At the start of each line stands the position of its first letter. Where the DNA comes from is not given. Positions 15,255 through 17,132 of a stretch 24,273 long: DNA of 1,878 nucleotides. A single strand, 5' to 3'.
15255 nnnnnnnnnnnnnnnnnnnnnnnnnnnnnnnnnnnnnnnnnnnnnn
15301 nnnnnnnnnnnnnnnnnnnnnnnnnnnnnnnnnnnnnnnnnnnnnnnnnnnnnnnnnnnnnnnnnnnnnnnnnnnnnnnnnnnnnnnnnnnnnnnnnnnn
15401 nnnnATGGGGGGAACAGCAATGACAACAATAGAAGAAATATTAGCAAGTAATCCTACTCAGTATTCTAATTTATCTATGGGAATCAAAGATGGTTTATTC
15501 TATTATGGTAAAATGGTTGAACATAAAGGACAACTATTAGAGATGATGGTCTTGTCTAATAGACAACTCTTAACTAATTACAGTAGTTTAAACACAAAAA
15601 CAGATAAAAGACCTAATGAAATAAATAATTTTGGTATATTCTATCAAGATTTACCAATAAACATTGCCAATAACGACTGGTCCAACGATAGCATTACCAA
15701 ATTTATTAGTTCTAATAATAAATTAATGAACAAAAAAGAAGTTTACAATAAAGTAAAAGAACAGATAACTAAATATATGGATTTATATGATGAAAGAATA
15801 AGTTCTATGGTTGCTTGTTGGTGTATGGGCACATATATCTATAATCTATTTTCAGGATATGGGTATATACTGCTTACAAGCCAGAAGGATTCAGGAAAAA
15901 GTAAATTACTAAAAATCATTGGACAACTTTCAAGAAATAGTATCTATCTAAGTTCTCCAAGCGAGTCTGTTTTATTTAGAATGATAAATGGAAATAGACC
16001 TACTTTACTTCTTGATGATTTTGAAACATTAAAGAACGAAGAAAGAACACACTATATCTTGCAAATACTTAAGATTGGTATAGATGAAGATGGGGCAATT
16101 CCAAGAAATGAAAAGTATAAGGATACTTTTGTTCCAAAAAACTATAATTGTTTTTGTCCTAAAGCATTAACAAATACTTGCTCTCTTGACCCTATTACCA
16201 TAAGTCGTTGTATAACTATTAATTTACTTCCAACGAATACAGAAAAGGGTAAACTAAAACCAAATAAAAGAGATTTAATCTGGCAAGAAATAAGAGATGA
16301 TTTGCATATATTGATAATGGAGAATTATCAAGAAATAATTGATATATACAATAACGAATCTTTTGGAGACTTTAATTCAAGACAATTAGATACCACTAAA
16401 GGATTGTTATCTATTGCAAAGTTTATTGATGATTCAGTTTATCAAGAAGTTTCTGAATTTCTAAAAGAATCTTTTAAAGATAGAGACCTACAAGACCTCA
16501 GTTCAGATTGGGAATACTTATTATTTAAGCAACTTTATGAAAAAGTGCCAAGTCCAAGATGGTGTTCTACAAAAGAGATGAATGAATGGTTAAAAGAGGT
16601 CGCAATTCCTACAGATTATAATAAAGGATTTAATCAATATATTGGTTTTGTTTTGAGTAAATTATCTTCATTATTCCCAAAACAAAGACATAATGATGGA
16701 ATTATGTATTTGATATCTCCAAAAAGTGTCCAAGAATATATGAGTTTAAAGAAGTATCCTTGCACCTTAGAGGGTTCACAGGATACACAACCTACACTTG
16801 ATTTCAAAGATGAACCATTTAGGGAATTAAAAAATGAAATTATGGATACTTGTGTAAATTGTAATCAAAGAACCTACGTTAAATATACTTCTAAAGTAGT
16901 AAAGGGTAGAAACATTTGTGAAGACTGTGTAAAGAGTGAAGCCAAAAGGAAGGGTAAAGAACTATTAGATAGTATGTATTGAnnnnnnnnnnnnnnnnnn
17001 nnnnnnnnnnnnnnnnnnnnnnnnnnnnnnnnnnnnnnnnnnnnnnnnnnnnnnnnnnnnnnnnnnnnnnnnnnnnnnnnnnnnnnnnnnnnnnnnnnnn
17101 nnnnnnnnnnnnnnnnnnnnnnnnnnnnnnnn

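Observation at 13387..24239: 10.85-kb integrated element delimited by a perfect 21-bp direct repeat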

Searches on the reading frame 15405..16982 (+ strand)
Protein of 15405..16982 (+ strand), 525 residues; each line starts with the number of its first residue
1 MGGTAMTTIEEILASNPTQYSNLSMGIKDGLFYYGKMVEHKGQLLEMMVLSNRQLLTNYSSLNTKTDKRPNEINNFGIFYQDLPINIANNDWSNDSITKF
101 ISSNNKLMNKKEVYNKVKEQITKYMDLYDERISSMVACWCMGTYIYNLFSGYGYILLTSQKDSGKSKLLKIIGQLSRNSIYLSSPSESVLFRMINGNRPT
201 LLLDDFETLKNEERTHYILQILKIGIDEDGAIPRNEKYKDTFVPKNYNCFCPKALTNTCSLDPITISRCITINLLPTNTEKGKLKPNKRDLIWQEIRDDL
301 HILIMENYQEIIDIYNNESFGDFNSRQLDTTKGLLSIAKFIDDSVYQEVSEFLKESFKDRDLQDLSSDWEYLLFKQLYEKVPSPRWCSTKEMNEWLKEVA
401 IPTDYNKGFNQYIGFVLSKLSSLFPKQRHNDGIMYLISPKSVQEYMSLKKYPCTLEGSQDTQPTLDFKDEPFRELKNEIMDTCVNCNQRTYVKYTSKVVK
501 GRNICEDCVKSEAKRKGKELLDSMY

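Call 10: search_protein_families(library=pfam, proteins=[window:15405-16982:+], max_evalue=0.01)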
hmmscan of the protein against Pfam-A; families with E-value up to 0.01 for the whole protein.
window:15405-16982:+ (525 aa): 1 family
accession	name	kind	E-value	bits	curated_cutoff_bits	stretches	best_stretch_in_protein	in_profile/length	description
PF19263.5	DUF5906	-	0.00034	21.7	27.6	1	157-250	1-96/114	Family of unknown function (DUF5906)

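Call 35: search_protein_families(library=phrogs, proteins=[window:15405-16982:+], max_evalue=0.01)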
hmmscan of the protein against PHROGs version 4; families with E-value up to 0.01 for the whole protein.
window:15405-16982:+ (525 aa): 0 families

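Call 36: search_protein_families(library=ncbifam, proteins=[window:15405-16982:+], max_evalue=0.01)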
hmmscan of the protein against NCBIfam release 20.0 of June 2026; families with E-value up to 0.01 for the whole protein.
window:15405-16982:+ (525 aa): 0 families

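Call 47: find_homologous_proteins(query=window:15405-16982:+)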
Query window:15405-16982:+ (525 aa): 12 proteins with E <= 0.001 among 5752 candidates.
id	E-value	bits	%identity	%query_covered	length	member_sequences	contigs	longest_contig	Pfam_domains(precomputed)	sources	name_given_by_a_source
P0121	0.0e+0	1172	98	100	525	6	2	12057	-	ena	-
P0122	0.0e+0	1054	88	99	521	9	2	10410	-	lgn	-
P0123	2.9e-275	932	77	100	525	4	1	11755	-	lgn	-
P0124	5.3e-259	878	72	99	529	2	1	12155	-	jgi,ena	jgi:hypothetical protein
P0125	5.0e-255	865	71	99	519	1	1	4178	-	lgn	-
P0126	3.6e-252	856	71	97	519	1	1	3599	-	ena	-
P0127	5.0e-252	855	71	99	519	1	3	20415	-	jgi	jgi:hypothetical protein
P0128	1.9e-248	844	70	98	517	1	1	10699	-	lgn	-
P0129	8.4e-230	782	66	98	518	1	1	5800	-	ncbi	-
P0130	6.9e-159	548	71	63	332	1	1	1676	-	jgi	-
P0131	5.9e-107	377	49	70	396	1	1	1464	-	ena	-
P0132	7.0e-17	80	24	45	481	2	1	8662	-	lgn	-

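Call 48: find_encoding_contigs(protein=P0121, flank=10000, max_places=3)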
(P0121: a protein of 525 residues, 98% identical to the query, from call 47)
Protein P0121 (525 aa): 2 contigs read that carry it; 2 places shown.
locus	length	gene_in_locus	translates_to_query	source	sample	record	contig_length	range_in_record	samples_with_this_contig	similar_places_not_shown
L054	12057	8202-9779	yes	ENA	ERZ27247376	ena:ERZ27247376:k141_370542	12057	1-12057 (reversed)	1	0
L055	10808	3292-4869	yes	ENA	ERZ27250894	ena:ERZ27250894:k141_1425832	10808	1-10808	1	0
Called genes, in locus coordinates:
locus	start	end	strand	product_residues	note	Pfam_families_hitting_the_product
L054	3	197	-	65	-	?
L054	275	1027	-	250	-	PF02535:Zip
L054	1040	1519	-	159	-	PF03073:TspO_MBR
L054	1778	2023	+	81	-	PF02261:Asp_decarbox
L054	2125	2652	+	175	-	-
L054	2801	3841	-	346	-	PF02016:Peptidase_S66, PF17676:Peptidase_S66C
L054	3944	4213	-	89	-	-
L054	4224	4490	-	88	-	-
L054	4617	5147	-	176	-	PF00583:Acetyltransf_1 (weak)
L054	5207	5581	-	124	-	PF00903:Glyoxalase, PF12681:Glyoxalase_2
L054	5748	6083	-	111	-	-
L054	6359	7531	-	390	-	-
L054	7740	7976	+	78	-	-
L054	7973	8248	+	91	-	-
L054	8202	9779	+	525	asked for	-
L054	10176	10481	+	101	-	-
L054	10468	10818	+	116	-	PF05635:23S_rRNA_IVP, PF22296:bAvd (weak)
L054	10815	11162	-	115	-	-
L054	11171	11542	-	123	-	-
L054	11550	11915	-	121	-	-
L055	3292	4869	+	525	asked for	-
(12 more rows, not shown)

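Call 49: find_encoding_contigs(protein=P0124, flank=10000, max_places=3)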
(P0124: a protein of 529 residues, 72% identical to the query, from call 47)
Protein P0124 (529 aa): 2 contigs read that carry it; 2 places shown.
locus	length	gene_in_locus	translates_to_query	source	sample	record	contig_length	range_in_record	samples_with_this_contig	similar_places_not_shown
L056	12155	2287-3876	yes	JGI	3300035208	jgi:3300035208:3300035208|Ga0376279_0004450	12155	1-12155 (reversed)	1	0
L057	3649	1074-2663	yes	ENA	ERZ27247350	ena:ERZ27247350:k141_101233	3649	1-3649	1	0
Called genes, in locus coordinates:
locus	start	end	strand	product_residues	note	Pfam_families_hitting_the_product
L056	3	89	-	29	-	?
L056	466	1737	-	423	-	-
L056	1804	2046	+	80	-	-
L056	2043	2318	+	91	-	-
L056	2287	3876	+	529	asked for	-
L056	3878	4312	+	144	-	-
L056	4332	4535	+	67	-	-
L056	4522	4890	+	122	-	PF05635:23S_rRNA_IVP, PF22296:bAvd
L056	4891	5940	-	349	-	-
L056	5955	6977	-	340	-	-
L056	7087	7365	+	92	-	PF14947:HTH_45 (weak), PF01047:MarR (weak)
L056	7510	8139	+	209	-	-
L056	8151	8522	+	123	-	-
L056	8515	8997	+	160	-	-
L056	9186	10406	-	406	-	PF00089:Trypsin, PF13365:Trypsin_2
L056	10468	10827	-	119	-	-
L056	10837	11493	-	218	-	-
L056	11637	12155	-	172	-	?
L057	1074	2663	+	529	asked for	-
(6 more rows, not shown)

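Call 63: find_encoding_contigs(protein=P0122, flank=10000, max_places=3)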
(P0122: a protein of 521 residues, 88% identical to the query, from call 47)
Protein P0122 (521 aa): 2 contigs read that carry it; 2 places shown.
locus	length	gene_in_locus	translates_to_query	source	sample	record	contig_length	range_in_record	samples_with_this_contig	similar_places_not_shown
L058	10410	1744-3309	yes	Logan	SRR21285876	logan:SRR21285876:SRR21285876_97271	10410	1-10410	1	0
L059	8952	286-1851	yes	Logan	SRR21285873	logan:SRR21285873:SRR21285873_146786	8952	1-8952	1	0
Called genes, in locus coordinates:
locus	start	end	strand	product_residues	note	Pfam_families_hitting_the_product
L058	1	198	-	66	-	?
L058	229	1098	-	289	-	-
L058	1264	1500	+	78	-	-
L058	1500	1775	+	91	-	-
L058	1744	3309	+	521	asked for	-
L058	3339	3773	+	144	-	-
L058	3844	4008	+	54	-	-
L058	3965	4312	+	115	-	PF05635:23S_rRNA_IVP, PF22296:bAvd (weak)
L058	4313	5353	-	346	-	-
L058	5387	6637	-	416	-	PF01428:zf-AN1, PF00188:CAP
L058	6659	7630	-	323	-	-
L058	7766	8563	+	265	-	-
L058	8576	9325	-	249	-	PF11463:R-HINP1I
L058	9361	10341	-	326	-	PF00145:DNA_methylase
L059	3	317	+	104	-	?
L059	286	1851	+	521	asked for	-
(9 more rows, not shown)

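Call 64: find_encoding_contigs(protein=P0123, flank=10000, max_places=3)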
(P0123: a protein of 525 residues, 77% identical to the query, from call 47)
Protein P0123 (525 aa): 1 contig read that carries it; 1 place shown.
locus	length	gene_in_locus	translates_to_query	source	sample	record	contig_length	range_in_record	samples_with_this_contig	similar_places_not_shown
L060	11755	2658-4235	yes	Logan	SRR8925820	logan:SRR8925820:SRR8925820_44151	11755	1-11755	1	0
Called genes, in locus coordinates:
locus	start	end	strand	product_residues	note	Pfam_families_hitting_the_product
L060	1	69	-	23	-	?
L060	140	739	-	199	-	-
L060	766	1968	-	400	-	-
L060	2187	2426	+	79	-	-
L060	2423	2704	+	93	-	-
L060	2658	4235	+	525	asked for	-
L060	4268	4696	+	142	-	-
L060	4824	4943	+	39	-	-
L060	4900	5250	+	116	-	PF05635:23S_rRNA_IVP, PF22296:bAvd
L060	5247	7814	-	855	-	PF04851:ResIII, PF00270:DEAD, PF19778:RE_endonuc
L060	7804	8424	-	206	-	-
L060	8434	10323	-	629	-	PF01555:N6_N4_Mtase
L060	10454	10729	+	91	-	PF14947:HTH_45 (weak)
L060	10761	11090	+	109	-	-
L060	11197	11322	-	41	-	-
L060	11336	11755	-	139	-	?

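Call 66: search_protein_representatives(protein=window:15405-16982:+)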
Query: 525 residues. Proteins with E-value up to 0.001 (for the whole library): 7300; up to 1e-10: 2313; up to 1e-30: 219. The best 150 are listed.
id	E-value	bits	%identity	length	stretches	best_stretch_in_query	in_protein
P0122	0.0e+00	1054.3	88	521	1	6-525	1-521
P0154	1.1e-110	387.4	40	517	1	18-511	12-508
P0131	1.9e-107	376.8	50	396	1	9-376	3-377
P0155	1.1e-97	344.6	37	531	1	9-518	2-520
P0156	3.5e-86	306.6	77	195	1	6-196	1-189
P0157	7.6e-84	298.9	42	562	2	113-465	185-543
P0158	3.0e-74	267.2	39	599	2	109-465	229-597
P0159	4.8e-71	256.6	36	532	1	5-454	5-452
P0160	8.5e-65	236.0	35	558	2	107-449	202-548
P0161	2.3e-64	234.6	31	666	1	12-447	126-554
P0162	3.3e-63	230.8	32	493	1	12-465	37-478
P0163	7.8e-63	229.5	32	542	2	113-451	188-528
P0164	1.6e-62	228.6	31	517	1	20-512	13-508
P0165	1.7e-62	228.4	33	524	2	122-449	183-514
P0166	7.4e-61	223.0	35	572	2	122-447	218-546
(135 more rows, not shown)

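Call 68: search_protein_families(library=pfam, alignment_id=A2, max_evalue=0.001)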
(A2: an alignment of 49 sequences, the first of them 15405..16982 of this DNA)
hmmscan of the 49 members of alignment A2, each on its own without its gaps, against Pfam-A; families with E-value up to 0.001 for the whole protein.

A. member 1, window:15405-16982:+ (525 aa): 1 family
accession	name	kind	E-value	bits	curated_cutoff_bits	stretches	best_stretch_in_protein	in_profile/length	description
PF19263.5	DUF5906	-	0.00034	21.7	27.6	0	157-250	1-96/114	Family of unknown function (DUF5906)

B. families by the number of members that match (of 49 scanned): 15 families
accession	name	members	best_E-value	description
PF09250.16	Prim-Pol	7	1.8e-23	Bifunctional DNA primase/polymerase, N-terminal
PF01807.25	Zn_ribbon_DnaG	5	2e-27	CHC2 zinc finger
PF12307.13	DUF3631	4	5.4e-06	Protein of unknown function (DUF3631)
PF13155.12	Toprim_2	3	2.2e-14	Toprim-like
PF08708.16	PriCT_1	3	4.9e-13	Primase C terminal 1 (PriCT-1)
PF08275.17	DNAG_N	3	1.1e-12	DNA primase catalytic core, N-terminal domain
PF13662.12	Toprim_4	3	4.1e-10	Toprim domain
PF21120.3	MCM_WH_arc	3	1.6e-08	Archaeal MCM, winged-helix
PF01751.28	Toprim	3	3.3e-06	Toprim domain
PF13362.12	Toprim_3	2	2.8e-05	Toprim domain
PF19263.5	DUF5906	2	0.00034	Family of unknown function (DUF5906)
PF22548.2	AEP-TOTE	1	2.4e-29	TOTE conflict system, Archaeo-Eukaryotic Primase domain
PF08378.17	NERD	1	1.5e-05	Nuclease-related domain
PF14532.12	Sigma54_activ_2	1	0.00051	Sigma-54 interaction domain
PF21686.3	LigD_Prim-Pol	1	0.0008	LigD, primase-polymerase domain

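Call 70: search_protein_families(library=pfam, proteins=[L060:11336-11755:-, L056:11637-12155:-, L056:10837-11493:-, L060:140-739:-, L060:766-1968:-, L056:466-1737:-, L058:229-1098:-], max_evalue=0.01)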
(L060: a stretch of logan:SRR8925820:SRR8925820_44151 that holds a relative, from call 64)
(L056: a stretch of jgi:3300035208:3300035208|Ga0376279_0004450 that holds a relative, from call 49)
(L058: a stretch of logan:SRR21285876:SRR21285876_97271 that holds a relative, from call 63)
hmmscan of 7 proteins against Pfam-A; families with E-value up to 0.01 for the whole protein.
L060:11336-11755:- (139 aa): 1 family
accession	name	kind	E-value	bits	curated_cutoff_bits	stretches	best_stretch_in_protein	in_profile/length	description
PF16795.10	Phage_integr_3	-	1.6e-23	83.9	27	1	1-128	33-158/161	Archaeal phage integrase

L056:11637-12155:- (172 aa): 2 families
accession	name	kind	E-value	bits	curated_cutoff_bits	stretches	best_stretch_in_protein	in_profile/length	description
PF04471.18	Mrr_cat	-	5.7e-30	104.2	21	1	60-168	3-115/115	Restriction endonuclease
PF22722.2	NA-iREase1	-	1.2e-13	51.4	27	1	66-164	1-104/106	NACHT-associated inactive Restriction Endonuclease 1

L056:10837-11493:- (218 aa): 0 families

L060:140-739:- (199 aa): 0 families

L060:766-1968:- (400 aa): 0 families

L056:466-1737:- (423 aa): 0 families

L058:229-1098:- (289 aa): 0 families

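Call 78: predict_structure(alignment_id=A2)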
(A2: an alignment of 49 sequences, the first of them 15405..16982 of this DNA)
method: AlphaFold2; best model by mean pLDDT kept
length: 525 residues; sequences in the alignment: 49
mean_pLDDT: 88.1   pTM: 0.77
mean pLDDT of the five models: 88.1, 88.0, 87.3, 87.1, 86.5
residues with pLDDT >= 90: 337; 70-90: 145; 50-70: 22; < 50: 21
segments of 3 or more residues with pLDDT < 50: 456-468, 520-525
pLDDT, mean of each block of 10 residues (from residue 1): 66 82 93 94 93 95 76 93 79 95 86 98 95 98 97 92 92 95 80 91 87 88 93 90 93 87 90 90 92 97 97 97 94 98 98 94 81 94 96 92 68 92 94 94 90 57 39 90 95 89 90 69 36
secondary structure, 60 per line:
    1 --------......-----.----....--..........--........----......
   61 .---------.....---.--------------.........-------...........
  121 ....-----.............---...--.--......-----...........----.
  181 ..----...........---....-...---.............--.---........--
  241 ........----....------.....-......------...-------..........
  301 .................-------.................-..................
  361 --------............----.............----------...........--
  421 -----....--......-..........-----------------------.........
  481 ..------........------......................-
elements in order: H9-14 E25-28 E31-40 E43-50 E55-58 H72-75 H94-102 H110-124 H130-142 E154-159 H165-175 E180-182 H187-197 E201-204 H212-224 E231-238 E241-248 E253-256 H263-267 E269-274 H291-317 H325-341 H343-360 H369-380 E385-388 H389-397 H408-418 E426-429 E432-437 H439-448 E472-482 E489-496 E503-505 H506-524
